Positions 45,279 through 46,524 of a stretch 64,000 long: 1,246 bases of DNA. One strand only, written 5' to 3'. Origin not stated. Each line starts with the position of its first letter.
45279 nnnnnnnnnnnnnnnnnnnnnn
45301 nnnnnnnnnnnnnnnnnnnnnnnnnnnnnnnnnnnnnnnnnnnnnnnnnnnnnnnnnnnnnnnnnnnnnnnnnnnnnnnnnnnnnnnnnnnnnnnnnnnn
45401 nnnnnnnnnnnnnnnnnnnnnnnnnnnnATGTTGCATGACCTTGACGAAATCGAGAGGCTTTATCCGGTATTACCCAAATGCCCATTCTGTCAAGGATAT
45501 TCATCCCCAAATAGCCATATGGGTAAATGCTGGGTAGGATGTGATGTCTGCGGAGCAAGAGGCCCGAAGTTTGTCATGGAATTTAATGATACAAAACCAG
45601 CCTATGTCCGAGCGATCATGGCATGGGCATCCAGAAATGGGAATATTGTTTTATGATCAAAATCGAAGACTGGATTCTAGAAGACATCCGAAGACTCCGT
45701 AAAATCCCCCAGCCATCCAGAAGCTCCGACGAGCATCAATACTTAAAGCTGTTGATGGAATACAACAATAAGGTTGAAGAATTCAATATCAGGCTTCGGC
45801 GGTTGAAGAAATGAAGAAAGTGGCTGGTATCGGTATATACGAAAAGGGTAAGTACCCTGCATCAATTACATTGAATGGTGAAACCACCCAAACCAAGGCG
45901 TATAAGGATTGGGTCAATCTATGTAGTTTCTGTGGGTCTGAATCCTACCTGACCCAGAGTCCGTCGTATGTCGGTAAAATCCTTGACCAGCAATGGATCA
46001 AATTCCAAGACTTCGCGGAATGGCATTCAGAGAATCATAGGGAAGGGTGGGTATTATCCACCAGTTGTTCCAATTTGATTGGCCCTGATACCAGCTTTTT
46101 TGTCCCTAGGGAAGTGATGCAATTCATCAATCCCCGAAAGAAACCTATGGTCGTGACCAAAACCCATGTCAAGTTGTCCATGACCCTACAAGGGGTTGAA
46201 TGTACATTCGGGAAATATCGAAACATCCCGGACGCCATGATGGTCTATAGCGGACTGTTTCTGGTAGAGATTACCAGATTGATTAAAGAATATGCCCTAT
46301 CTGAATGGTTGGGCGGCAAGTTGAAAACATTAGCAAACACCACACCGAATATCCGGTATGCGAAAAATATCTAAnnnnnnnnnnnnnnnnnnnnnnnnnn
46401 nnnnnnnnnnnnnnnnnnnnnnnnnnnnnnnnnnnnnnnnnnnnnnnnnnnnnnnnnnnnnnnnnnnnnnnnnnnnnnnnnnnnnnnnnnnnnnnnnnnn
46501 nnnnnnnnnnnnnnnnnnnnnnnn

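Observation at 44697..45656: Two paralogous Lar-family restriction-alleviation-like mini-proteins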

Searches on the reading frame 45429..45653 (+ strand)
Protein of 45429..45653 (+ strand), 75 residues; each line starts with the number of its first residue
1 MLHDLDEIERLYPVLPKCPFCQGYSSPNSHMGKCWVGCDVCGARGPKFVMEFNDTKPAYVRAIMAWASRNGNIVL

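Call 3: search_protein_families(library=pfam, proteins=[window:45429-45653:+], max_evalue=1)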
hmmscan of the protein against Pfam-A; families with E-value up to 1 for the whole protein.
seq(75 aa): 1 family
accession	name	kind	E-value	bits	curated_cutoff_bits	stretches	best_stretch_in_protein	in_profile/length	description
PF14354.12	Lar_restr_allev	-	7.6e-06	26.5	28.6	1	15-70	3-58/58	Restriction alleviation protein Lar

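Call 4: search_protein_families(library=ncbifam, proteins=[window:45429-45653:+], max_evalue=1)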
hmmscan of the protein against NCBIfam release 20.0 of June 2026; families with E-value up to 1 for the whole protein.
seq(75 aa): 1 family
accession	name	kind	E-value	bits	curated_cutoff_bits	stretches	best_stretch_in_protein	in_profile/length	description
TIGR03655.1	anti_R_Lar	subfamily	0.037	14.3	39.6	1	16-69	2-54/55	Lar family restriction alleviation protein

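Call 5: search_protein_families(library=phrogs, proteins=[window:45429-45653:+], max_evalue=1)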
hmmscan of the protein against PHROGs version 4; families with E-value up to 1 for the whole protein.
seq(75 aa): 3 families
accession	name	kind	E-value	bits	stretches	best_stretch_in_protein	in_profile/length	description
phrog_599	-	moron, auxiliary metabolic gene and host takeover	2e-06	29.1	1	12-72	71-129/262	Lar-like restriction alleviation protein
phrog_12574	-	unknown function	0.15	13.4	1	18-45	39-66/75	-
phrog_25835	-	unknown function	0.3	11.8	1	17-51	97-126/152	-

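Call 14: search_dna_similar(query=window:45429-45653:+, collection=phages, mode=protein, max_rows=25, max_evalue=0.001)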
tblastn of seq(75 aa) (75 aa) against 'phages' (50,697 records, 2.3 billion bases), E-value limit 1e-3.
No match.

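Call 22: find_homologous_proteins(query=window:45429-45653:+, max_evalue=0.001)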
Query seq(75 aa) (75 aa): 4 proteins with E <= 0.001 among 4 candidates.
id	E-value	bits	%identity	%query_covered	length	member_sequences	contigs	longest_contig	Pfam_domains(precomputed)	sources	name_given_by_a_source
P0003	2.1e-46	173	97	100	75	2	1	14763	-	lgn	-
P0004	4.1e-26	108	69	89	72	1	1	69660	-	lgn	-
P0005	1.5e-25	106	70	88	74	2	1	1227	PF14354.14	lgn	-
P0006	6.2e-25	104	69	85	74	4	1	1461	-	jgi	-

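Call 24: find_encoding_contigs(protein=P0003, flank=4000, max_places=4)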
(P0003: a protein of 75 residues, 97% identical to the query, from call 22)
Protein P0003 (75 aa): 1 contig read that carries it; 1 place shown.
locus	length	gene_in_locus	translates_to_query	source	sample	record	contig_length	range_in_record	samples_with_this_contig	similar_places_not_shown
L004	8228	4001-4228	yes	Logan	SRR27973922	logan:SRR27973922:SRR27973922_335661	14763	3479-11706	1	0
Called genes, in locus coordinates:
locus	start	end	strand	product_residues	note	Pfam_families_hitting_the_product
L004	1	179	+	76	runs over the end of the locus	-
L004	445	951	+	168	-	-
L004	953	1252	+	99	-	-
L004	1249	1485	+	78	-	-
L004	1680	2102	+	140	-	-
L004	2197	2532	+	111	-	-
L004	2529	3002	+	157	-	PF01928:CYTH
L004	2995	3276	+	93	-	PF20594:DUF6794 (weak)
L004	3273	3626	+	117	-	PF13935:Ead_Ea22 (weak)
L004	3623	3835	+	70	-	-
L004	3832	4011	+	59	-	-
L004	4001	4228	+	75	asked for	-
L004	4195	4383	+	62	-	-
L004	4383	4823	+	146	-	-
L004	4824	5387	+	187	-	-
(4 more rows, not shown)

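Call 61: predict_structure(alignment_id=A4)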
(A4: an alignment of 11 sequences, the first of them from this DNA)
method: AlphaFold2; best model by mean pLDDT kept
length: 75 residues; sequences in the alignment: 11
mean_pLDDT: 80.2   pTM: 0.67
mean pLDDT of the five models: 80.2, 77.8, 77.3, 77.0, 76.8
residues with pLDDT >= 90: 21; 70-90: 40; 50-70: 9; < 50: 5
segments of 3 or more residues with pLDDT < 50: 73-75
pLDDT, mean of each block of 10 residues (from residue 1): 64 81 90 90 91 79 84 48
secondary structure, 60 per line:
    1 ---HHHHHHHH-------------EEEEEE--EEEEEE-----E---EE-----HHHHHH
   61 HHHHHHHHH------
elements in order: H4-11 E25-30 E33-38 H55-69

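Call 81: search_dna_similar(query=window:45429-45653:+, collection=phages, mode=protein, max_rows=30, max_evalue=10)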
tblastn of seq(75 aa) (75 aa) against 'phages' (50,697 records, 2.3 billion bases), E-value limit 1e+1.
Records with a match: 13; places in all: 13; records where one place covers at least 80% of the query: 2.
Best place of each record, by identity: <60% 13.
By first word of the organism name: Klebsiella 3; Lynx 3; Caudoviricetes 2; Flyfo 2; Vibrio 2; Pseudomonas 1.
By host as written in the record: Lynx canadensis 3; Klebsiella pneumoniae 2; Methanomassiliicoccales 2; Pteropus tonganus 2; Klebsiella pneumoniae EuSCAPE_IT395 1; Pseudomonas aeruginosa 1; Vibrio lentus 1; Vibrio cyclitrophicus 1.
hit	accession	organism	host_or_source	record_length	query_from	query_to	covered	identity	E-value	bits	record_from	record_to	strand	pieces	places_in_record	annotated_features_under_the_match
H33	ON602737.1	Klebsiella phage VLCpiS13c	Klebsiella pneumoniae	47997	9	73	87%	29.6%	6e+0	30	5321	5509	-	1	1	Lar-like restriction alleviation protein | hypothetical protein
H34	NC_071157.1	Klebsiella phage VLCpiS13c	Klebsiella pneumoniae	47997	9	73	87%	29.6%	6e+0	30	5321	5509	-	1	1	Lar-like restriction alleviation protein | hypothetical protein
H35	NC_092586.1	Caudoviricetes sp. vir215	Methanomassiliicoccales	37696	18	59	56%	41.7%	2e-1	34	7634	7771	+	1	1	hypothetical protein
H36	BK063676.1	Caudoviricetes sp. vir215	Methanomassiliicoccales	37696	18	59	56%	41.7%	2e-1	34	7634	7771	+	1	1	hypothetical protein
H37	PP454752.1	Klebsiella phage vB_KpS_GP-1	Klebsiella pneumoniae EuSCAPE_IT395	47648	15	73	79%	29.5%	3e+0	31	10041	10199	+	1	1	Lar-like restriction alleviation protein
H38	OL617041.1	Flyfo siphovirus Tbat1_6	Pteropus tonganus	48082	15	73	79%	29.5%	5e+0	30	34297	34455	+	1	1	restriction alleviation protein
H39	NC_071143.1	Flyfo siphovirus Tbat1_6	Pteropus tonganus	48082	15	73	79%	29.5%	5e+0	30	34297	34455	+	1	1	Lar-like restriction alleviation protein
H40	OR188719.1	Pseudomonas phage LPPA36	Pseudomonas aeruginosa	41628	15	71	76%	27.5%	7e-1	33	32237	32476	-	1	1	hypothetical protein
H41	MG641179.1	Lynx canadensis associated microvirus CLP 9413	Lynx canadensis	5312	10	40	41%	42.9%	7e+0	30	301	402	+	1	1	replication initiation protein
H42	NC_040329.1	Lynx canadensis associated microvirus CLP 9413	Lynx canadensis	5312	10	40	41%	42.9%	7e+0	30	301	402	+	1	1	replication initiation protein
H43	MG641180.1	Lynx canadensis associated microvirus CLP 9366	Lynx canadensis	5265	10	40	41%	42.9%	8e+0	30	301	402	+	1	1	replication initiation protein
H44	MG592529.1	Vibrio phage 1.161.O._10N.261.48.C5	Vibrio lentus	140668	18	48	41%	40.6%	9e+0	30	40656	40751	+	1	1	hypothetical protein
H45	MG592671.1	Vibrio phage 2.275.O._10N.286.54.E11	Vibrio cyclitrophicus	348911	18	44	36%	40.7%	4e+0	30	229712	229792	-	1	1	hypothetical protein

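Call 84: fold_search(model_id=the predicted structure, library=viral)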
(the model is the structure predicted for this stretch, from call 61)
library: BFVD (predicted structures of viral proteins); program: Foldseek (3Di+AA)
matches with E <= 10: 940; with E <= 0.001: 0
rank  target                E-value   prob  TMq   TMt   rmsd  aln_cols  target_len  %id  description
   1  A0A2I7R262            1.2e-03  1.00  0.65  0.67   2.1        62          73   27  (no name in the UniProt tables at hand)
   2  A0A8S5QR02            2.4e-03  0.99  0.48  0.19   8.7        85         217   24  Transcription factor IIS-like protein [Siphoviridae sp. ct8LX107]
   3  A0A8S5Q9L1            6.4e-03  1.00  0.58  0.30   3.0        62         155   22  Zinc-ribbon domain protein [Siphoviridae sp. ctdVv30]
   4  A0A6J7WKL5            6.8e-03  1.00  0.54  0.55   3.5        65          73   22  Anti_R_Lar, restriction alleviation protein, Lar family [uncultured Caudovirales phage]
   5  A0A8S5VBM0            6.8e-03  0.94  0.37  0.28   5.6        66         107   17  Lysyl-tRNA synthetase, archaeal and spirochete [Myoviridae sp. ctbEa13]
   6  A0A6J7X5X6            8.9e-03  1.00  0.56  0.61   3.9        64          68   19  Restriction alleviation protein Lar [uncultured Caudovirales phage]
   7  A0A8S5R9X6            1.0e-02  1.00  0.57  0.57   5.3        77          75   26  Restriction alleviation protein [Siphoviridae sp. ctvxh7]
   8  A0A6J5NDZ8            1.6e-02  1.00  0.57  0.33   3.8        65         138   25  Restriction alleviation protein, Lar [uncultured Caudovirales phage]
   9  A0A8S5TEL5            1.7e-02  0.99  0.50  0.54   3.6        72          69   26  Restriction alleviation protein [Siphoviridae sp. ctbgC51]
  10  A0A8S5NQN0            1.7e-02  0.87  0.42  0.30  10.4        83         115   20  DNA-directed RNA polymerase [Myoviridae sp. ctj3P51]
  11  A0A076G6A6            2.1e-02  0.99  0.48  0.53   3.5        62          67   24  Restriction alleviation protein, Lar family [Escherichia phage Av-05]
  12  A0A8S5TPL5            2.4e-02  0.99  0.44  0.46   4.0        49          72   22  RimK-related lysine biosynthesis protein, Probable-dependent amine/thiol ligase family Amino-group [Podoviridae sp. ct2iq11]
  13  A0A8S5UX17            2.6e-02  0.98  0.56  0.37   4.1        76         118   25  Restriction alleviation protein [Siphoviridae sp. ctDmR33]
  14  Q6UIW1                2.9e-02  1.00  0.54  0.72   2.1        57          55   24  Gp71 [Burkholderia phage Bcep1]
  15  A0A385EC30            2.9e-02  0.99  0.60  0.44   4.9        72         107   17  Uncharacterized protein [Caulobacter phage CcrBL9]
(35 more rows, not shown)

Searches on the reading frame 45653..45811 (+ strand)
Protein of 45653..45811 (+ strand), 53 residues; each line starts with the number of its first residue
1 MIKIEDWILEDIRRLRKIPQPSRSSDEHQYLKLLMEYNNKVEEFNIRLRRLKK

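Call 67: search_protein_families(library=pfam, proteins=[window:45653-45811:+], max_evalue=0.01)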
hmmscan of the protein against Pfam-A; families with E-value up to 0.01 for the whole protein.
window:45653-45811:+ (53 aa): 0 families

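Call 68: search_protein_families(library=phrogs, proteins=[window:45653-45811:+], max_evalue=0.001)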
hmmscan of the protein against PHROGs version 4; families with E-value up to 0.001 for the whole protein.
window:45653-45811:+ (53 aa): 1 family
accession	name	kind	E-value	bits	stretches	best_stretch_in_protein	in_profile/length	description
phrog_27942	-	unknown function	0.00071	20.5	1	3-37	2-34/42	-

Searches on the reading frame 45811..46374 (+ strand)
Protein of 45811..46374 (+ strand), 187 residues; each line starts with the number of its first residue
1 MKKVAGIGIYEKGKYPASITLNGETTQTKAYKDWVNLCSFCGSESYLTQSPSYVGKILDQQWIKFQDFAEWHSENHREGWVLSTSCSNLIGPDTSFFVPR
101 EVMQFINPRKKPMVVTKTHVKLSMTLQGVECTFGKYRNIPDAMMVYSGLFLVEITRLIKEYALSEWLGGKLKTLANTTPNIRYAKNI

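Call 15: search_dna_similar(query=window:45811-46374:+, collection=phages, mode=protein, max_rows=10, max_evalue=0.001)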
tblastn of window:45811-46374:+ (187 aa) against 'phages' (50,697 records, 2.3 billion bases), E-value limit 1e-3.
Records with a match: 291; places in all: 362; records where one place covers at least 80% of the query: 69.
Best place of each record, by identity: <60% 291.
By first word of the organism name: Vibrio 115; Salmonella 39; Bacillus 38; Escherichia 23; Aeromonas 16; Pseudomonas 12; Dickeya 11; Klebsiella 10; Acinetobacter 4; Cronobacter 3; and 13 more.
By host as written in the record: - 77; Escherichia coli 15; Bacillus cereus 13; Bacillus anthracis Sterne 10; Vibrio lentus 10; Salmonella sp. 9; Pseudomonas syringae pv. porri LMG 28495 8; Vibrio cyclitrophicus 8; and 80 more.
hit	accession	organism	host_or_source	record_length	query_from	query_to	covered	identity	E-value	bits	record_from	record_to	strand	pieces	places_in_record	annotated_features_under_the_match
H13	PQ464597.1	Pseudomonas phage Milchi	Pseudomonas poae Z9_5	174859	2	164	87%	31.7%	7e-11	66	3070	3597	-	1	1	HNH endonuclease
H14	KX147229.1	Bacillus phage Belinda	Bacillus thuringiensis DSM350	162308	2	161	86%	28.8%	2e-7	56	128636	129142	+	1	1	hypothetical protein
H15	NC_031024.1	Bacillus phage Belinda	Bacillus thuringiensis DSM350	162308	2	161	86%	28.8%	2e-7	56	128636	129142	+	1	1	HNH endonuclease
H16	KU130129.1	Pseudomonas phage vB_PsyM_KIL4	Pseudomonas syringae pv. porri LMG 28495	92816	28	181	82%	29.3%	2e-11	67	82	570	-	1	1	hypothetical protein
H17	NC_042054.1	Pseudomonas phage vB_PsyM_KIL4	Pseudomonas syringae pv. porri LMG 28495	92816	28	181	82%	29.3%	2e-11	67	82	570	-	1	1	HNH endonuclease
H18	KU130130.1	Pseudomonas phage vB_PsyM_KIL5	Pseudomonas syringae pv. porri LMG 28495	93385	28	181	82%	29.3%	2e-11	67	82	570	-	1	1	hypothetical protein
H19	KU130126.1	Pseudomonas phage vB_PsyM_KIL1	Pseudomonas syringae pv. porri LMG 28495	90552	28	181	82%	28.5%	2e-11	67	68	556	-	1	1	hypothetical protein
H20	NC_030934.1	Pseudomonas phage vB_PsyM_KIL1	Pseudomonas syringae pv. porri LMG 28495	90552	28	181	82%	28.5%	2e-11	67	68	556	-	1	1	HNH endonuclease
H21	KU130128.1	Pseudomonas phage vB_PsyM_KIL3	Pseudomonas syringae pv. porri LMG 28495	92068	28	181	82%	28.5%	2e-11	67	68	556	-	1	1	hypothetical protein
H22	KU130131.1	Pseudomonas phage vB_PsyM_KIL3b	Pseudomonas syringae pv. porri LMG 28495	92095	28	181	82%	28.5%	2e-11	67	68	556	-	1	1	hypothetical protein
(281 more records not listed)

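Call 67: search_protein_families(library=pfam, proteins=[window:45811-46371:+], max_evalue=0.01)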
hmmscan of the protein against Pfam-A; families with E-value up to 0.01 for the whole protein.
window:45811-46371:+ (187 aa): 0 families

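Call 68: search_protein_families(library=phrogs, proteins=[window:45811-46371:+], max_evalue=0.001)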
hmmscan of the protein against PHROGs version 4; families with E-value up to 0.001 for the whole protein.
window:45811-46371:+ (187 aa): 2 families
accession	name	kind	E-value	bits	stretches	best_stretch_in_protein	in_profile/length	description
phrog_953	-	DNA, RNA and nucleotide metabolism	1e-15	59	1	1-160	196-368/420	HNH endonuclease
phrog_30929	-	unknown function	0.0002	21.4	1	27-81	35-90/413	-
